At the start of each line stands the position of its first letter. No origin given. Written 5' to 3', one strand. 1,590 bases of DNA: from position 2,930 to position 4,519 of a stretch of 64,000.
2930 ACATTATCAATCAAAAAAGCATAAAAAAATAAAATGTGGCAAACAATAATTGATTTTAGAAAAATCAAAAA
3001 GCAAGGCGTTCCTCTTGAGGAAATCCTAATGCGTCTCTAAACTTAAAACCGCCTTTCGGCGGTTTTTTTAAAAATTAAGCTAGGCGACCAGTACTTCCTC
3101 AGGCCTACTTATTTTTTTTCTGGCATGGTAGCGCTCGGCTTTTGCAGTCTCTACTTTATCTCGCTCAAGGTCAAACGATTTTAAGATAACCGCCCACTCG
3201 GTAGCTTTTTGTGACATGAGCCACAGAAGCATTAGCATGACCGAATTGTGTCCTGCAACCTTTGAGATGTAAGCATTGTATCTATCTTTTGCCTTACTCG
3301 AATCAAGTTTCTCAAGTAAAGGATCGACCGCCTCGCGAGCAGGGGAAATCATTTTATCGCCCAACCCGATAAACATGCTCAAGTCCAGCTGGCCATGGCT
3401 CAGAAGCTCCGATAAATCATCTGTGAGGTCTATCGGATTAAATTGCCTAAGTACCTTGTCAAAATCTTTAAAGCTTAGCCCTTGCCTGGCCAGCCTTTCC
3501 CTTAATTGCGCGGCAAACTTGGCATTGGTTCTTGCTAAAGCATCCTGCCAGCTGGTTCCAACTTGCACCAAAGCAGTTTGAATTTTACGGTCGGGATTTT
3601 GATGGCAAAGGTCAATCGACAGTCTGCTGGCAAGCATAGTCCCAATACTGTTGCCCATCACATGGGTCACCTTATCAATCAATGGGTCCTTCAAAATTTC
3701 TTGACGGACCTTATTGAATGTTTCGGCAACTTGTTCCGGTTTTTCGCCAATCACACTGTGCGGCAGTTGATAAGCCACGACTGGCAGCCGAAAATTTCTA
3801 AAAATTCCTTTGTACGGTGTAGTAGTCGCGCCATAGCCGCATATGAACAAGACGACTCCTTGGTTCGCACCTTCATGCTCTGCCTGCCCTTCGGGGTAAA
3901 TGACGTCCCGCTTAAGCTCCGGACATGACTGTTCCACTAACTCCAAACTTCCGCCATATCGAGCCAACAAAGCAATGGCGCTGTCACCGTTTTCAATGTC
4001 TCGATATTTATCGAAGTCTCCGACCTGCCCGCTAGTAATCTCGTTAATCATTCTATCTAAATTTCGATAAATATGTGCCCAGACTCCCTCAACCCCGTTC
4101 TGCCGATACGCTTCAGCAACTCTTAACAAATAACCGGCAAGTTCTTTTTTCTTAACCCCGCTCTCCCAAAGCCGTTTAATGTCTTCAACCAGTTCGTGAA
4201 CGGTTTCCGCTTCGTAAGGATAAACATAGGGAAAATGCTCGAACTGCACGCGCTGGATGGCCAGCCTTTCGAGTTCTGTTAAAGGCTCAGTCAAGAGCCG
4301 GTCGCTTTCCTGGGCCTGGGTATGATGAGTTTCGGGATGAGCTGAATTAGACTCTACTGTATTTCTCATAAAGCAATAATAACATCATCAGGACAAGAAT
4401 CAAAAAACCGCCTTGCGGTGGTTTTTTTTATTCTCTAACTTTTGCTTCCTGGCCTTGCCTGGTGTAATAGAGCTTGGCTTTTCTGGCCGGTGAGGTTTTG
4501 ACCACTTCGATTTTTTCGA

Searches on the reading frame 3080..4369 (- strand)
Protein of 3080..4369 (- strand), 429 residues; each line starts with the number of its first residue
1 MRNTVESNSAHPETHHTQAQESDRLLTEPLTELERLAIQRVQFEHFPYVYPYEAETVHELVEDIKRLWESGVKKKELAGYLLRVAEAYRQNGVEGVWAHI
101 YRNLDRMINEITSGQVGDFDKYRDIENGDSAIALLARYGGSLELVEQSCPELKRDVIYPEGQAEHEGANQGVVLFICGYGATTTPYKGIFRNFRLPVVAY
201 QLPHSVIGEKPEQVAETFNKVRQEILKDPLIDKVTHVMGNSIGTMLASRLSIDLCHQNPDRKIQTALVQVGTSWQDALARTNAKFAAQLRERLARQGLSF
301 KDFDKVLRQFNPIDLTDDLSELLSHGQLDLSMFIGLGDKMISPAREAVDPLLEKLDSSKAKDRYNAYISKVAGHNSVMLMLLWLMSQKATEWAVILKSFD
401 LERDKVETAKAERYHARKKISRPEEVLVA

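Call 43: search_protein_families(library=pfam, proteins=[window:3080-4369:-], max_evalue=0.0001)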
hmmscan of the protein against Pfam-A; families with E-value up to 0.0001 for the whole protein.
window:3080-4369:- (429 aa): 0 families

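Call 46: search_protein_families(library=pfam, proteins=[window:3080-4369:-], max_evalue=0.01)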
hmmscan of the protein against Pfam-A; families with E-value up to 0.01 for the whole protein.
window:3080-4369:- (429 aa): 1 family
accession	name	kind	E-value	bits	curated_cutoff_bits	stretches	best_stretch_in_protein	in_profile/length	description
PF12697.13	Abhydrolase_6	-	0.0064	17.6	26.3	1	173-318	1-133/217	Alpha/beta hydrolase family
